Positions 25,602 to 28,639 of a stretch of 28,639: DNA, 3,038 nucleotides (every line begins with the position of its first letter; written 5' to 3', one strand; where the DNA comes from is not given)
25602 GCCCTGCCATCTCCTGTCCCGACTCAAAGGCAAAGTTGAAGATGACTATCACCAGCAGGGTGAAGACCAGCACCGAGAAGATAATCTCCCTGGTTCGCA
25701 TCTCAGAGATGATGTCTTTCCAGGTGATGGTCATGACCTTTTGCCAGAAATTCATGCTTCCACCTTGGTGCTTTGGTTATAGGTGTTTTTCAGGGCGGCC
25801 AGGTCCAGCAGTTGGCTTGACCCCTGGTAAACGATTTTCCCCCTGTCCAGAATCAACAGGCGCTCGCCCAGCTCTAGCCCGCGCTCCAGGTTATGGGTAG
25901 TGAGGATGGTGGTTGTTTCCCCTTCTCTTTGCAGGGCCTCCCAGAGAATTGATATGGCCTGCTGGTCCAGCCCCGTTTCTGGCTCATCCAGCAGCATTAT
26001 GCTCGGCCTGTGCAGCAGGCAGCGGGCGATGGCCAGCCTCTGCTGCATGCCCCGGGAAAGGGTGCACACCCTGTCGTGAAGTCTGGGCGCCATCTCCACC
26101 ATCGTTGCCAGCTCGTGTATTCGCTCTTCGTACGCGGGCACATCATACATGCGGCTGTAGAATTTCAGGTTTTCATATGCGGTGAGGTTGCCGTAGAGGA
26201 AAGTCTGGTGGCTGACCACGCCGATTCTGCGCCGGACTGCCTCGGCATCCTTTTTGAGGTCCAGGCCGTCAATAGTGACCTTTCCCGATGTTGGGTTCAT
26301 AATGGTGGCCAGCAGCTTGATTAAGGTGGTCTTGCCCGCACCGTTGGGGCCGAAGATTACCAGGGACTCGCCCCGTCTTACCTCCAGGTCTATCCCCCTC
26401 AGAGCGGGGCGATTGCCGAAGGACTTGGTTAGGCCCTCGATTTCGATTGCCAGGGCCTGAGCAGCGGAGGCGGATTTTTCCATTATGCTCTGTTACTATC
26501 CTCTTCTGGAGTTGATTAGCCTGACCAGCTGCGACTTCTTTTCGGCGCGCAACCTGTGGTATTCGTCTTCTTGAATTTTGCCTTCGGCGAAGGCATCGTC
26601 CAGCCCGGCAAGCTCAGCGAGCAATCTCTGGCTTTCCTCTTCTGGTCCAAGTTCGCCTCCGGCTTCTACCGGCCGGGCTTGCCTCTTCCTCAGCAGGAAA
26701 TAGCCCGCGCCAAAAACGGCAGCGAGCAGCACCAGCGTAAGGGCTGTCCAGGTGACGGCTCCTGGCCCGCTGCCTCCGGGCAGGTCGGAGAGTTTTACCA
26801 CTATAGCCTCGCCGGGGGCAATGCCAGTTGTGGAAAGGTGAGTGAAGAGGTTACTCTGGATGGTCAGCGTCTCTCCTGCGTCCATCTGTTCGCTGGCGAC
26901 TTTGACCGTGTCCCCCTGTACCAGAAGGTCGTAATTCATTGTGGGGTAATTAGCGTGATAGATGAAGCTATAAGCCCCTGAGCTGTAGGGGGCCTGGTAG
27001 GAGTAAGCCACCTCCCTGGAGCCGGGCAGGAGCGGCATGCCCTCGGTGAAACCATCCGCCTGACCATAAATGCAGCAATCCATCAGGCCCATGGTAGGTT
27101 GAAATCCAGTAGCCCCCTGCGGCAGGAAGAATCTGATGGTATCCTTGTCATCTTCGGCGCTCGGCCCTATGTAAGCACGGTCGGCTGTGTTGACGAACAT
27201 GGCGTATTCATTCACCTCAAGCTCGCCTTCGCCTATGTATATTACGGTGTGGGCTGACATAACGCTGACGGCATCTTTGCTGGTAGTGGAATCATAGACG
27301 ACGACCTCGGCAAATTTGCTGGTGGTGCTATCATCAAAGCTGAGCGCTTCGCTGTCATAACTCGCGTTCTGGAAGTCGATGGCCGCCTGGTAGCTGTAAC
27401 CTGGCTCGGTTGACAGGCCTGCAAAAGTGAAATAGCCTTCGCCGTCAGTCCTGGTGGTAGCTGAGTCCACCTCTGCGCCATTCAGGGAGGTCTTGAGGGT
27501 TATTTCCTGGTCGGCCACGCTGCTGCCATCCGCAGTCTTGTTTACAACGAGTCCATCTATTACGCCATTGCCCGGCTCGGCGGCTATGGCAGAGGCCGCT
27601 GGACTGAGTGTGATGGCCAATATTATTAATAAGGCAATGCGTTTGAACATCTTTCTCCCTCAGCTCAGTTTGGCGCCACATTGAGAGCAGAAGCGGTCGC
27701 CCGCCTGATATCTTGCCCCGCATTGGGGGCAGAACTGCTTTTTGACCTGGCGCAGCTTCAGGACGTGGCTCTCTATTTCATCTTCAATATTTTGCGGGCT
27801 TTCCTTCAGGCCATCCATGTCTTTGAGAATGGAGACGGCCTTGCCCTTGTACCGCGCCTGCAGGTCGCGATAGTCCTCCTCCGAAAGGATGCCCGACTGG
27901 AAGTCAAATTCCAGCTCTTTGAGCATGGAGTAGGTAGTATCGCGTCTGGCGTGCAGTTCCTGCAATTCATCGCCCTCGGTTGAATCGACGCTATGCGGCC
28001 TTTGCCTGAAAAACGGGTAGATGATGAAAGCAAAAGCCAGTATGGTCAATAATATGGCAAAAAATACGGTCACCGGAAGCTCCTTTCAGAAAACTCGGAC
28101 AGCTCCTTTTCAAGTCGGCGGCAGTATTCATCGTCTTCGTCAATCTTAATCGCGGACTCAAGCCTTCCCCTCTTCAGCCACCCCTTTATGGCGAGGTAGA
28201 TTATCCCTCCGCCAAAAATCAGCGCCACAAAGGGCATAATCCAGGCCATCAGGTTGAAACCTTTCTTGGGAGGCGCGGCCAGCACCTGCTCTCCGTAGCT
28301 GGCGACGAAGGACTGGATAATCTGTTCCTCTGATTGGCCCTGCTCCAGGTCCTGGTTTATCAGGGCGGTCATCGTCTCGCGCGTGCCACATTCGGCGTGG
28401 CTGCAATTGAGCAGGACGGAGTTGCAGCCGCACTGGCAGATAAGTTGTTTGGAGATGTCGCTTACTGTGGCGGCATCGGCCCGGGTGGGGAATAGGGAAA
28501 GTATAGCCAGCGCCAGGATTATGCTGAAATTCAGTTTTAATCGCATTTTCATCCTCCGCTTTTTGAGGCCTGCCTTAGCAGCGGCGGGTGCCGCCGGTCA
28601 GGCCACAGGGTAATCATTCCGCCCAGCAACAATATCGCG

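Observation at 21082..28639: Ccm maturation cluster linked to the heme-c sensor two-component system: candidate self-monitoring circuit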

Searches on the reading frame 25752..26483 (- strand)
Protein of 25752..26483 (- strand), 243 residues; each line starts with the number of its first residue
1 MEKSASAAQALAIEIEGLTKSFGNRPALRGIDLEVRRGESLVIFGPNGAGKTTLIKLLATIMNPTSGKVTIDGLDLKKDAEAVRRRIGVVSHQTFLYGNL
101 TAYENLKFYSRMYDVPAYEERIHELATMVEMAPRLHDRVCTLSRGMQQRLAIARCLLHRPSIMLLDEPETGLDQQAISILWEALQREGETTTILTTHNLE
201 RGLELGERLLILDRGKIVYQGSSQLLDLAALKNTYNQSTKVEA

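Call 4: search_protein_families(library=pfam, proteins=[window:25752-26483:-], max_evalue=0.01)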
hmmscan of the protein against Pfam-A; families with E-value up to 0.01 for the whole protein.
window:25752-26483:- (243 aa): 13 families
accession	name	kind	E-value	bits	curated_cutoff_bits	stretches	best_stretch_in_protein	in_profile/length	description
PF00005.33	ABC_tran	-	6.3e-36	124.4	25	1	28-168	1-135/137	ABC transporter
PF13304.12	AAA_21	-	5.2e-14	53.4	27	2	142-199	238-300/304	AAA domain, putative AbiEii toxin, Type IV TA system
PF13175.12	AAA_15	-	1.8e-05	25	32.1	0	42-79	27-68/374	AAA ATPase domain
PF02463.25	SMC_N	-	8.6e-05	22.5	40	0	141-198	136-198/220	RecF/RecN/SMC N terminal domain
PF13476.12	AAA_23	-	0.00019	22.6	27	1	39-59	20-40/201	AAA domain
PF13555.12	AAA_29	-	0.00019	21.6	27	1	32-66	16-50/61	P-loop containing region of AAA domain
PF00004.35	AAA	-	0.00028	21.8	21.2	1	42-114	2-38/131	ATPase family associated with various cellular activities (AAA)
PF13401.12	AAA_22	-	0.00038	21.2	27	1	38-180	5-104/130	AAA domain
PF13191.12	AAA_16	-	0.00067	20.6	32.6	1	35-92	19-52/167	AAA ATPase domain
PF03215.21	Rad17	-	0.00078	19.9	23.8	1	30-166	37-173/186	Rad17 P-loop domain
PF00448.28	SRP54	-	0.0026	17.9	22.7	1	41-76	4-39/196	SRP54-type protein, GTPase domain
PF01078.27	Mg_chelatase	-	0.0044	16.9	20.3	1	23-70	7-54/207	Magnesium chelatase, subunit ChlI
PF13521.12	AAA_28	-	0.0059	17.3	27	0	42-61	3-22/164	AAA domain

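Call 17: search_protein_families(library=ncbifam, proteins=[window:25752-26483:-], max_evalue=0.01)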
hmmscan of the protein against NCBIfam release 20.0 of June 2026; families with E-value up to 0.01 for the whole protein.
window:25752-26483:- (243 aa): 199 families (the best 25 are shown)
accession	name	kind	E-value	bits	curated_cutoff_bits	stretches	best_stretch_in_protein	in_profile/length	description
TIGR01188.1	drrA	subfamily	1.8e-63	214.6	312.45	1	20-232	1-217/302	daunorubicin resistance ABC transporter, ATP-binding protein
TIGR03864.1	PQQ_ABC_ATP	hypoth_equivalog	8e-50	169.5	302.25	1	12-227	1-220/236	ABC transporter, ATP-binding subunit, PQQ-dependent alcohol dehydrogenase system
TIGR03522.1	GldA_ABC_ATP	equivalog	8.5e-44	150.2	402.6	1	12-233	2-224/301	gliding motility-associated ABC transporter ATP-binding subunit GldA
NF010060.0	PRK13537.1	equivalog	1.1e-43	149.4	521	1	6-225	9-232/314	nodulation factor ABC transporter ATP-binding protein NodI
NF010059.0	PRK13536.1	equivalog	2.7e-43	148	549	1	4-224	35-259/342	nodulation factor ABC transporter ATP-binding protein NodI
NF033858.1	ABC2_perm_RbbA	equivalog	1.1e-42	146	1050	1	5-229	259-487/909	ribosome-associated ATPase/putative transporter RbbA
NF006987.0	PRK09452.1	equivalog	1.5e-41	142.4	482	1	7-224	12-233/378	spermidine/putrescine ABC transporter ATP-binding protein PotA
NF040840.2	tungstate_WtpC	equivalog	1.2e-40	139.9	440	1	13-223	2-215/347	tungstate ABC transporter ATP-binding protein WtpC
TIGR03740.1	galliderm_ABC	subfamily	5.5e-40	137.4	309.75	1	14-223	2-208/223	lantibiotic protection ABC transporter ATP-binding subunit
TIGR03375.1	type_I_sec_LssB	subfamily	1.7e-39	135.7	693.1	1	24-224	479-686/696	type I secretion system permease/ATPase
TIGR03265.1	PhnT2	equivalog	3.7e-39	134.9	457.7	1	12-223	4-219/353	putative 2-aminoethylphosphonate ABC transporter ATP-binding protein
TIGR01288.1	nodI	equivalog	1.2e-38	132.8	424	1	11-224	3-220/303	nodulation factor ABC transporter ATP-binding protein NodI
TIGR01189.1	ccmA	equivalog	9.2e-38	129.9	131.6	1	15-198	3-186/198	heme ABC exporter ATP-binding protein CcmA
NF007027.0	PRK09493.1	equivalog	1e-37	129.8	379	1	13-226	2-223/240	glutamine ABC transporter ATP-binding protein GlnQ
NF040933.2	ABC_arch_GlcV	equivalog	1.1e-37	129.7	450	1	12-223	2-226/357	glucose ABC transporter ATP-binding protein GlcV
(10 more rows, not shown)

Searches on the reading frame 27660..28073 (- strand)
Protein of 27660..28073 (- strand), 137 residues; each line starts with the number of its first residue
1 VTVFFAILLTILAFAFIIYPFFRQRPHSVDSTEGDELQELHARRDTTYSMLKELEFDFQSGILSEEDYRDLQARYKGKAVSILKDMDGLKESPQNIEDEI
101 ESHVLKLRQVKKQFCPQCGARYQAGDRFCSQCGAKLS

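Call 4: search_protein_families(library=pfam, proteins=[window:27660-28073:-], max_evalue=0.01)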
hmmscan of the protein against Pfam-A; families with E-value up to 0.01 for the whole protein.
window:27660-28073:- (137 aa): 9 families
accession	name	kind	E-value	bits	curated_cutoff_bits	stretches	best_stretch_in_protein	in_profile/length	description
PF13240.11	Zn_Ribbon_1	-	2.6e-09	37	25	1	114-136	1-23/23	zinc-ribbon domain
PF13248.11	Zn_ribbon_3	-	1.1e-05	25.1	27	1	115-136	5-26/26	zinc-ribbon domain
PF12773.13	DZR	-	1.5e-05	25.5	27.3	1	114-133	26-45/45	Double zinc ribbon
PF09297.16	Zn_ribbon_NUD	-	0.00014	21.9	24.8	0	127-135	4-12/32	NADH pyrophosphatase zinc ribbon domain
PF24463.1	DUF7577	-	0.00034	20.6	28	1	114-136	4-26/27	Domain of unknown function (DUF7577)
PF08271.17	Zn_Ribbon_TF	-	0.0016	18.4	29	1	114-136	2-29/43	TFIIB zinc-binding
PF14803.11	Zn_ribbon_Nudix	-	0.0023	18.2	25.6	0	127-136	1-10/34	Nudix N-terminal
PF17032.10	Zn_ribbon_15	-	0.0029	18.8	28.9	1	108-133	48-73/73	zinc-ribbon family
PF11682.14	Zn_ribbon_11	-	0.0045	17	24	1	109-134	2-26/37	Probable zinc-ribbon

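Call 17: search_protein_families(library=ncbifam, proteins=[window:27660-28073:-], max_evalue=0.01)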
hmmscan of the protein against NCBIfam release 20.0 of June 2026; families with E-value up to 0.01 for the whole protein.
window:27660-28073:- (137 aa): 4 families
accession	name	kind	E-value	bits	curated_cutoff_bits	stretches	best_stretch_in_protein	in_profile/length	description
TIGR03142.1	cytochro_ccmI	equivalog_domain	5e-05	23.6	29.3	1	4-73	4-67/118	c-type cytochrome biogenesis protein CcmI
NF045510.1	4Cys_prefix_kin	domain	0.00029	21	24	0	125-136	15-26/26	4-Cys prefix domain-containing protein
TIGR03831.1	YgiT_finger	domain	0.0023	18.2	20.2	0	103-123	23-43/46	YgiT-type zinc finger protein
NF049953.1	ribbon_DG_selen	exception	0.0024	17.8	130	1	111-136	4-29/172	zinc ribbon-containing (seleno)protein DG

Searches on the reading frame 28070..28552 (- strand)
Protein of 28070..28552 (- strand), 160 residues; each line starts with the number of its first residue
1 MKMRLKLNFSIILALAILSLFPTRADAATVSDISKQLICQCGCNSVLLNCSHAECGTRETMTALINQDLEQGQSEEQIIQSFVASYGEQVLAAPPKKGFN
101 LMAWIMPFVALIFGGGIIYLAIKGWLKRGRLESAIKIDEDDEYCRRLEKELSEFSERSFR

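Call 4: search_protein_families(library=pfam, proteins=[window:28070-28552:-], max_evalue=0.01)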
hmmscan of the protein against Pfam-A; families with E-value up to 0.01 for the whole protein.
window:28070-28552:- (160 aa): 1 family
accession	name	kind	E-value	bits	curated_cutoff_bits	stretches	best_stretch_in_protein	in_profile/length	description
PF03918.19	CcmH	-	8.8e-20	70.9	25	1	21-133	20-129/143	Cytochrome C biogenesis protein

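Call 17: search_protein_families(library=ncbifam, proteins=[window:28070-28552:-], max_evalue=0.01)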
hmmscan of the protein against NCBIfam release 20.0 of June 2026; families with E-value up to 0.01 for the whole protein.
window:28070-28552:- (160 aa): 1 family
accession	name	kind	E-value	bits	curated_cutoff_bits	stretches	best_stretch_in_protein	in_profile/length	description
TIGR03147.1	cyt_nit_nrfF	exception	1.8e-08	34.1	159.2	1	24-119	28-120/126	heme lyase NrfEFG subunit NrfF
